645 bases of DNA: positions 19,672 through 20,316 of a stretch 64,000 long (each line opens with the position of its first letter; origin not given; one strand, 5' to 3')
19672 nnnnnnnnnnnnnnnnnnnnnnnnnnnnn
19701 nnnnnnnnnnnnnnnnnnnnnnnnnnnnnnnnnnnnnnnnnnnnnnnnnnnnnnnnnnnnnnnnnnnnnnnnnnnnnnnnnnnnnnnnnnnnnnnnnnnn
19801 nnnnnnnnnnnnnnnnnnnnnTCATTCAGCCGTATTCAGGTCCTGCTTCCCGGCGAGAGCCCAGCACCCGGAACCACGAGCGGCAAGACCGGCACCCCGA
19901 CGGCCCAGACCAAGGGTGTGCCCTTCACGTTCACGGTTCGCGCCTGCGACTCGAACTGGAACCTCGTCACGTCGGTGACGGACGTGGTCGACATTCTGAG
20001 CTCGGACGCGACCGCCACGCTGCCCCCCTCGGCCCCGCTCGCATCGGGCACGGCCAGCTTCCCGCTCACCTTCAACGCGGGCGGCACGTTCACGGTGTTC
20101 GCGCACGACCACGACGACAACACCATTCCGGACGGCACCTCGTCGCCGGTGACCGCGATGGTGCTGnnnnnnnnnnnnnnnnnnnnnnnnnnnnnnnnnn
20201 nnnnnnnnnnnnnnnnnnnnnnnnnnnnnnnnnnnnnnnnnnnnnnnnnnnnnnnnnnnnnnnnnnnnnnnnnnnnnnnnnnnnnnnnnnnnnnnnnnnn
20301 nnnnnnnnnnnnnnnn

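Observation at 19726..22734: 1002-aa secreted protein built from four divergent ~200-aa modules plus a T9SS-type C-terminal sorting domain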

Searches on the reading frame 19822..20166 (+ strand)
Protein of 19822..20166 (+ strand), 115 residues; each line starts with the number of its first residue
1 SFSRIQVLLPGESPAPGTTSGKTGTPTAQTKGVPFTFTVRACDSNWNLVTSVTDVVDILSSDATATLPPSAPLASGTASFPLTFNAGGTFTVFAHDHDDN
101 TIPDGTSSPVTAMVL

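Call 49: predict_structure(alignment_id=A2)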
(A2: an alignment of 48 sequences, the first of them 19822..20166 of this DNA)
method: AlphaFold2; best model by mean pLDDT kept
length: 115 residues; sequences in the alignment: 48
mean_pLDDT: 95.3   pTM: 0.87
mean pLDDT of the five models: 95.3, 95.0, 94.9, 93.7, 93.0
residues with pLDDT >= 90: 105; 70-90: 10; 50-70: 0; < 50: 0
segments of 3 or more residues with pLDDT < 50: none
pLDDT, mean of each block of 10 residues (from residue 1): 94 93 97 98 95 95 97 96 98 92 95 92
secondary structure, 60 per line:
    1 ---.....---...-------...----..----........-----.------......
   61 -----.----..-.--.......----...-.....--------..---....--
elements in order: E4-8 E12-14 E22-24 E35-42 E55-60 E77-83 E88-90 E92-96 E110-113

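Call 74: search_protein_representatives(alignment_id=A2)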
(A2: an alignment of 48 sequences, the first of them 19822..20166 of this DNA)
Query: 48 sequences, 115 profile positions. Proteins with E-value up to 0.001 (for the whole library): 10266; up to 1e-10: 5608; up to 1e-30: 1768. The best 150 are listed.
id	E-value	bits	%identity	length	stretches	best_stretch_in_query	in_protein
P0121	0.0e+00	1720.2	-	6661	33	4-114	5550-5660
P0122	0.0e+00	1633.8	-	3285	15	1-113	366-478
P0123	0.0e+00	1571.0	-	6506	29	4-114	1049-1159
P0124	0.0e+00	1409.4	-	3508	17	1-111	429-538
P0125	0.0e+00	1361.5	-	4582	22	4-105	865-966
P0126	0.0e+00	1316.6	-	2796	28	23-114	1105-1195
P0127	0.0e+00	1257.0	-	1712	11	1-113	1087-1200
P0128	0.0e+00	1167.9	-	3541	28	26-110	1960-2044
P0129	0.0e+00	1158.2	-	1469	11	1-113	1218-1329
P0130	0.0e+00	1131.8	-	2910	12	1-111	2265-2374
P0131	0.0e+00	1091.0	-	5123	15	4-112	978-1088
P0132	0.0e+00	1060.4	-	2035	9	1-110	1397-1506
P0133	0.0e+00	1022.4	-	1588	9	1-113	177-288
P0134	0.0e+00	1006.2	-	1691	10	3-114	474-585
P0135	0.0e+00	994.3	-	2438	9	1-108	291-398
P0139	3.1e-273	904.0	-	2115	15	2-113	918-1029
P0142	3.4e-251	832.9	-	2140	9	2-112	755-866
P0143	1.9e-241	801.6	-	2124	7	1-113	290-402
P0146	3.0e-234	778.3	-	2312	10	1-112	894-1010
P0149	2.0e-221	737.0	-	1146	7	4-114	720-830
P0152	4.4e-211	703.7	-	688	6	1-114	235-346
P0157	1.5e-195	653.6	-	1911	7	1-110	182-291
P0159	1.2e-194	650.7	-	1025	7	2-114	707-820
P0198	7.3e-160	538.6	-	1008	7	1-114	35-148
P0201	1.3e-157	531.3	-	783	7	1-115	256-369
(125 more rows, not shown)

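Call 75: search_protein_families(library=pfam, proteins=[P0122, P0127, P0129, P0152, P0201, P0149], max_evalue=0.001)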
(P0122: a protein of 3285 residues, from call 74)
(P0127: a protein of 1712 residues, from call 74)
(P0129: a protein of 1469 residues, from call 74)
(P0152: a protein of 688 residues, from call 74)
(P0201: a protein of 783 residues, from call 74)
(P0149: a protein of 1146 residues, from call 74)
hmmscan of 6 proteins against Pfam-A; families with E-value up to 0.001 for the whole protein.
P0122 (3285 aa): 4 families
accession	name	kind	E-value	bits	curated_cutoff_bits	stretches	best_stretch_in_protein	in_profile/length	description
PF09394.16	Inhibitor_I42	-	3e-14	53.5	27.2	0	1328-1380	21-74/91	Chagasin family peptidase inhibitor I42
PF02369.22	Big_1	-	2.1e-11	44.2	34.9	3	2185-2250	22-83/93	Bacterial Ig-like domain (group 1)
PF13860.13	FlgD_ig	-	1.9e-07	31.4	27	1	3215-3274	18-78/79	FlgD Ig-like domain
PF09134.16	Invasin_D3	-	4.7e-07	30.7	33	0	2185-2254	25-88/98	Invasin, domain 3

P0127 (1712 aa): 3 families
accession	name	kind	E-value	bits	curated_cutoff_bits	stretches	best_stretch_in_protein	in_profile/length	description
PF09394.16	Inhibitor_I42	-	2.9e-07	31.1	27.2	0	329-379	20-72/91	Chagasin family peptidase inhibitor I42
PF18614.7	RNase_II_C_S1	-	0.00012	22.3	26.6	0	419-443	25-49/59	RNase II-type exonuclease C-terminal S1 domain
PF00127.26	Copper-bind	-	0.0002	22.1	21.2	0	208-259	28-79/99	Copper binding proteins, plastocyanin/azurin family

P0129 (1469 aa): 2 families
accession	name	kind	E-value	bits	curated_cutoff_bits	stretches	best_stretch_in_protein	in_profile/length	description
PF07483.16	W_rich_C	-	6.6e-09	36.2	26.2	0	1368-1394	62-88/105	Tryptophan-rich Synechocystis species C-terminal domain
PF17194.10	AbiEi_3_N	-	6.6e-05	23.3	26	0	833-879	12-58/93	Transcriptional regulator, AbiEi antitoxin N-terminal domain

P0152 (688 aa): 0 families

P0201 (783 aa): 0 families

P0149 (1146 aa): 2 families
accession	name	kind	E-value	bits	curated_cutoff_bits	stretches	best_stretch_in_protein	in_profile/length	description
PF02369.22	Big_1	-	2.7e-08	34.3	34.9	1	56-139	10-93/93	Bacterial Ig-like domain (group 1)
PF09134.16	Invasin_D3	-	6.1e-07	30.3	33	1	45-140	1-97/98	Invasin, domain 3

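Call 76: list_cluster_members(proteins=[P0121, P0122, P0124, P0127, P0129, P0133, P0152, P0149, P0201, P0159])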
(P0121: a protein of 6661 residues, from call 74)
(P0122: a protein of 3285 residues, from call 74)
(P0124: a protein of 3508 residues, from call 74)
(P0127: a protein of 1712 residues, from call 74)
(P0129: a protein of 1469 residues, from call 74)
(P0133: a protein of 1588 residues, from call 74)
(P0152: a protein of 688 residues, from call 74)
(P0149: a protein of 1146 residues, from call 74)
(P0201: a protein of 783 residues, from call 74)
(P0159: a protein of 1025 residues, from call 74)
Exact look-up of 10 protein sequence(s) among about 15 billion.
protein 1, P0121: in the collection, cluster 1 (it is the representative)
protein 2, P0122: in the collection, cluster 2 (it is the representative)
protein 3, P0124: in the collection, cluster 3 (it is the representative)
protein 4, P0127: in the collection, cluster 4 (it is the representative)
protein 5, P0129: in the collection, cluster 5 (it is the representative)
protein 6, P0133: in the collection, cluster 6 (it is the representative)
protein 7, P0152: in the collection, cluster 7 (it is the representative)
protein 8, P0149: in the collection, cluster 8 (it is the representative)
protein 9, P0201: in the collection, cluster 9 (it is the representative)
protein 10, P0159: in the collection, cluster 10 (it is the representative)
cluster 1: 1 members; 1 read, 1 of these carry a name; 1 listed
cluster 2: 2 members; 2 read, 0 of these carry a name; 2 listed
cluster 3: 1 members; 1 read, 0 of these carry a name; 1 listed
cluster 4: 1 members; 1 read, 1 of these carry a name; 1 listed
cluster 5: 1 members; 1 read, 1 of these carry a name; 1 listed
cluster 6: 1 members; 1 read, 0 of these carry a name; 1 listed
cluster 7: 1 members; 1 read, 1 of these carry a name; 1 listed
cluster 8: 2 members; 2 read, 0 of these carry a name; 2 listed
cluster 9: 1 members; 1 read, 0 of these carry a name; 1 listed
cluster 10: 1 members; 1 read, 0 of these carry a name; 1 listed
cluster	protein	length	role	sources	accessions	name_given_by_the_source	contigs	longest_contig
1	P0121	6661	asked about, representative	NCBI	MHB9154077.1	MAG: RHS repeat domain-containing protein, partial [Endomicrobiales bacterium]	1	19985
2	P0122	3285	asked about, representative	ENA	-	-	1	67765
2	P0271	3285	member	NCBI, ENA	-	-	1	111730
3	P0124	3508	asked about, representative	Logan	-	-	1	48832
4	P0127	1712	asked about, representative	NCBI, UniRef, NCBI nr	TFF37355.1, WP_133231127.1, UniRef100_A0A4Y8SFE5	beta strand repeat-containing protein [Mucilaginibacter psychrotolerans] | Uncharacterized protein n=1 Tax=Mucilaginibacter psychrotolerans TaxID=1524096 ... | hypothetical protein [Mucilaginibacter psychrotolerans]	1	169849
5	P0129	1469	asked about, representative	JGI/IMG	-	hypothetical protein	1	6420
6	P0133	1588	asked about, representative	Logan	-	-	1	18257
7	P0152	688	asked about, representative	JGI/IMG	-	hypothetical protein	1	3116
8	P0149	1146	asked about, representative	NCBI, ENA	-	-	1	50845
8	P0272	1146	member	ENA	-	-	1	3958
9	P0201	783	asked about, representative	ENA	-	-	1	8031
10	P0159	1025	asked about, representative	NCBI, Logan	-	-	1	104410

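Call 79: search_protein_families(library=ncbifam, proteins=[P0152], max_evalue=0.01)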
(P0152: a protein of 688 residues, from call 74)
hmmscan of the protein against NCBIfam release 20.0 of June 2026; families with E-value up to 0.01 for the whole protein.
P0152 (688 aa): 1 family
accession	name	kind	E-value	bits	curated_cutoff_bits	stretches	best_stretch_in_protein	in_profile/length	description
TIGR02656.1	cyanin_plasto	equivalog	0.00034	21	87.85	0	378-436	24-81/99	plastocyanin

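Call 80: list_cluster_members(proteins=[P0123, P0131, P0132, P0135, P0139, P0142, P0143, P0146, P0157, P0198])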
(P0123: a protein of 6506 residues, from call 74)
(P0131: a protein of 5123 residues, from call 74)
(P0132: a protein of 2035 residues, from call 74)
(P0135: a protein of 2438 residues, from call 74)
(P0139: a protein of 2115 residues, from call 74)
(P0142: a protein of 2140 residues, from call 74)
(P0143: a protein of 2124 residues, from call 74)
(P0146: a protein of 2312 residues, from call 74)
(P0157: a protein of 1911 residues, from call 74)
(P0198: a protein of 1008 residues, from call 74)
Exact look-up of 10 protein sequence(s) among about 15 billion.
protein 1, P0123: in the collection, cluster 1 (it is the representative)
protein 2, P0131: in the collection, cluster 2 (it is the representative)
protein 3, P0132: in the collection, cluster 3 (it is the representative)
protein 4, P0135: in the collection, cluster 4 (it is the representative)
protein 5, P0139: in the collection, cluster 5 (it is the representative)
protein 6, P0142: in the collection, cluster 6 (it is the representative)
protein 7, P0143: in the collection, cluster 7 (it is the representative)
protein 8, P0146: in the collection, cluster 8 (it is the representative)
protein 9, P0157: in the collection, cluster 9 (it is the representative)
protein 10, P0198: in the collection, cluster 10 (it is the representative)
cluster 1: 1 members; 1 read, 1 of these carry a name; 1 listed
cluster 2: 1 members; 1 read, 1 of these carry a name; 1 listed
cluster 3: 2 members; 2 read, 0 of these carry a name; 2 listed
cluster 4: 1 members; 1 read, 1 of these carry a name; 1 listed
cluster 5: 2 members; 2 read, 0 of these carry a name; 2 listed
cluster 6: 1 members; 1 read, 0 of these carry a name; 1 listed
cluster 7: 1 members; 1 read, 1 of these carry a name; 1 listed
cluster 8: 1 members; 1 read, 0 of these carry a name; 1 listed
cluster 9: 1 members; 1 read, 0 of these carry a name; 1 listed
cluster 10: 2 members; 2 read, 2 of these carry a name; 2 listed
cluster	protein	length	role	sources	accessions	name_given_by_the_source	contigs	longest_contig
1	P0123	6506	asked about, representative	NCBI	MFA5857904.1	MAG: hypothetical protein WC955_02445 [Elusimicrobiota bacterium]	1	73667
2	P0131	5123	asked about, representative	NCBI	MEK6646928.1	MAG: hypothetical protein AABY84_09680 [Candidatus Firestonebacteria bacterium]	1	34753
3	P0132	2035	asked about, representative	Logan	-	-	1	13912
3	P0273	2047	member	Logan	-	-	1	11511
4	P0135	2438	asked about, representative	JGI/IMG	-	hypothetical protein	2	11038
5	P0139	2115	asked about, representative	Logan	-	-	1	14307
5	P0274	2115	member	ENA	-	-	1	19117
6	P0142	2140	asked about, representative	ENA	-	-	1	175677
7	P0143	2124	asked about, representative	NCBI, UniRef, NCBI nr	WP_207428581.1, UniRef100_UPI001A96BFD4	T9SS type A sorting domain-containing protein [Pedobacter sp. SYSU D00535] | T9SS type A sorting domain-containing protein n=1 Tax=Pedobacter sp. SYSU D00535 ...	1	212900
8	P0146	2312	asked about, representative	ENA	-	-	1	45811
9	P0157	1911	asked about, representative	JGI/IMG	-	-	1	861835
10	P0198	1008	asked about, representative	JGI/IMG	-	hypothetical protein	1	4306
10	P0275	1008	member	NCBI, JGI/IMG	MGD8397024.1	MAG: hypothetical protein PVF43_16260 [Candidatus Eiseniibacteriota bacterium] | hypothetical protein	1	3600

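Call 92: find_encoding_contigs(protein=P0131, flank=8000, max_places=1)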
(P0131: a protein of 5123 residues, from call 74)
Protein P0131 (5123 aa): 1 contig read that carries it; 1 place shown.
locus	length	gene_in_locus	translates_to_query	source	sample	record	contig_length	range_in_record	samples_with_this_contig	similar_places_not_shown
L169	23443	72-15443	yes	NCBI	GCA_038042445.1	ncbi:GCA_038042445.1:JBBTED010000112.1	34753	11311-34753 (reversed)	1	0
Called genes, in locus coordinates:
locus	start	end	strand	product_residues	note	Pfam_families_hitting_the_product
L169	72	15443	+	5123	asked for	-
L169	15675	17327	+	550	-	PF00515:TPR_1 (faint), PF13414:TPR_11 (faint), PF14559:TPR_19 (faint), PF07719:TPR_2 (weak)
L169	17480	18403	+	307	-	-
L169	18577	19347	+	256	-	PF00005:ABC_tran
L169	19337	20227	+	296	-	PF02470:MlaD, PF28544:Helical_needle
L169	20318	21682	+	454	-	PF18073:Zn_ribbon_LapB, PF13481:AAA_25, PF03796:DnaB_C (weak), PF06745:ATPase (weak), PF23442:DUF7125 (weak), PF13401:AAA_22, PF05362:Lon_C, PF13541:ChlI, +4 more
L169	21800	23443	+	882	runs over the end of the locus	PF02739:5_3_exonuc_N, PF01367:5_3_exonuc, PF00476:DNA_pol_A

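Call 93: search_protein_families(library=ncbifam, proteins=[L169:17480-18400:+, L169:15675-17324:+], max_evalue=0.1)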
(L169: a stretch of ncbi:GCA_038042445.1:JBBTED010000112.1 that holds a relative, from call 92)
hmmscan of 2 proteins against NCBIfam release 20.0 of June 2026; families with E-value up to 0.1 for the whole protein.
L169:17480-18400:+ (307 aa): 3 families
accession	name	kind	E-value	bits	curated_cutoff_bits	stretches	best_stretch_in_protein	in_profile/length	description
TIGR03826.1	YvyF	hypoth_equivalog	0.0062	16.5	124.15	1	67-103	79-114/137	TIGR03826 family flagellar region protein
NF053815.1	teico_TcaA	equivalog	0.066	12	550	1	71-102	3-34/463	membrane-associated protein TcaA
NF041622.1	KwaA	equivalog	0.094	12.5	100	0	14-75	103-163/182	anti-phage protein KwaA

L169:15675-17324:+ (550 aa): 17 families
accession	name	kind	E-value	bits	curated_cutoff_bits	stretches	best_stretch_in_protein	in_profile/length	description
NF033709.1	PorV_fam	subfamily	4.8e-31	108.6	90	1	52-313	7-324/326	PorV/PorQ family protein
NF033711.1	T9SS_PorQ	equivalog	2.7e-16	59.5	220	1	40-234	19-213/335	type IX secretion system protein PorQ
NF052325.1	PorVQ2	equivalog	2.3e-13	49.8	325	1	52-210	30-200/354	putative type IX sorting system protein PorV2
NF033710.1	T9SS_OM_PorV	equivalog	5e-10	39.1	250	1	55-179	32-161/367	type IX secretion system outer membrane channel protein PorV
NF040959.1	MamA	equivalog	6.2e-10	38.9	200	2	413-527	53-172/204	magnetosome protein MamA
TIGR02521.1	type_IV_pilW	equivalog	3.7e-09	36.5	154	1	459-532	30-103/234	type IV pilus biogenesis/stability protein PilW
NF042912.1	Amuc_1098_fam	equivalog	2.8e-06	25.7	750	1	318-496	23-191/805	Amuc_1098 family type IV pilus outer membrane protein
TIGR02917.1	PEP_TPR_lipo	equivalog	3.4e-05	21.9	312.2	1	410-536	546-677/899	XrtA/PEP-CTERM system TPR-repeat protein PrsT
NF002725.1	PRK02603.1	equivalog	5.8e-05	23.2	143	0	333-385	30-82/173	photosystem I assembly protein Ycf3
NF008391.2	PRK11189.1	equivalog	0.0019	17.7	250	0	464-521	101-160/297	lipoprotein NlpI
NF047507.1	TPR_BatC_Lepto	exception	0.0029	17.1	175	1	470-529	68-131/214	TPR repeat-containing protein BatC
NF052243.1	T4PFormProtSgmX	equivalog_domain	0.0042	15.4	1800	0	473-510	16-53/1065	type IV pili formation protein SgmX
TIGR02552.1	LcrH_SycD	equivalog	0.0067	16.1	104.8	0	474-528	32-120/136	SycD/LcrH family type III secretion system chaperone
TIGR00540.1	TPR_hemY_coli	hypoth_equivalog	0.0097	14.7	142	1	462-533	294-365/385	heme biosynthesis-associated TPR protein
NF033762.1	social_mot_Tgl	equivalog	0.011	15.1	225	0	335-376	28-69/252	social motility TPR repeat lipoprotein Tgl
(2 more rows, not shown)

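Call 94: find_encoding_contigs(protein=P0123, flank=8000, max_places=1)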
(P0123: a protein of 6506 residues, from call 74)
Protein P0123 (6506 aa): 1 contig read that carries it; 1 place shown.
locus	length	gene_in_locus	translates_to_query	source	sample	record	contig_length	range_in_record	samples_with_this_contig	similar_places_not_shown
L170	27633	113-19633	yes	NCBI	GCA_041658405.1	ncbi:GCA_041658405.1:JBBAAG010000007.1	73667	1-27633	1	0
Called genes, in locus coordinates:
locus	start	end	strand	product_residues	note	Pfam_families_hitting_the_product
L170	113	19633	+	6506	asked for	-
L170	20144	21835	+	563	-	PF03687:UPF0164 (weak), PF00515:TPR_1 (faint), PF07719:TPR_2 (faint), PF13181:TPR_8 (faint), PF13414:TPR_11 (faint), PF13428:TPR_14 (faint), PF14559:TPR_19 (faint)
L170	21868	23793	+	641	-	PF14841:FliG_M, PF01706:FliG_C, PF00515:TPR_1 (faint), PF07719:TPR_2 (faint), PF13181:TPR_8 (faint), PF13414:TPR_11 (faint)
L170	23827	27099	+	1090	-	-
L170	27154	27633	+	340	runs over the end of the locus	PF03600:CitMHS (faint), PF07854:DUF1646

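Call 95: find_encoding_contigs(protein=P0122, flank=8000, max_places=1)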
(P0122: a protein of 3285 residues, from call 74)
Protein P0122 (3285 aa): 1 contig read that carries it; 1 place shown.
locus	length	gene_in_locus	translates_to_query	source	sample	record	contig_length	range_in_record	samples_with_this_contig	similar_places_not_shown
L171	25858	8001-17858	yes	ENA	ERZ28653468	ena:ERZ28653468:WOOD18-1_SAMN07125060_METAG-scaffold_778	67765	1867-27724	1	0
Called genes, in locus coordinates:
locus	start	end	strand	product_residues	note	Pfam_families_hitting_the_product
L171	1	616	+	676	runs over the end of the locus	PF13522:GATase_6, PF13537:GATase_7, PF00733:Asn_synthase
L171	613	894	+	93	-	-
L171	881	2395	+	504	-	PF00501:AMP-binding, PF13193:AMP-binding_C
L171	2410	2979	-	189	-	PF25087:GMPPB_C (faint), PF00132:Hexapep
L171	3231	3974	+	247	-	-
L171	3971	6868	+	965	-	PF22842:Pel9A-like_beta_helix, PF18962:Por_Secre_tail (weak)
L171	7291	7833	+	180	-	-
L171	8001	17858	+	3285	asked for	PF09134:Invasin_D3 (faint), PF09394:Inhibitor_I42 (faint), PF26198:Ig_SMCHD1_6th (faint), PF02369:Big_1 (weak), PF13860:FlgD_ig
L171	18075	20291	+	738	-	PF05048:NosD (weak), PF13229:Beta_helix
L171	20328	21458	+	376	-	PF18962:Por_Secre_tail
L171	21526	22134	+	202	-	PF10531:SLBB (weak), PF22461:SLBB_2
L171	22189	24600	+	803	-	PF02706:Wzz, PF13807:GNVR, PF01656:CbiA, PF10609:ParA (weak), PF13614:AAA_31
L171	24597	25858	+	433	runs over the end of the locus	PF03721:UDPG_MGDP_dh_N, PF03446:NAD_binding_2 (faint), PF00984:UDPG_MGDP_dh, PF03720:UDPG_MGDP_dh_C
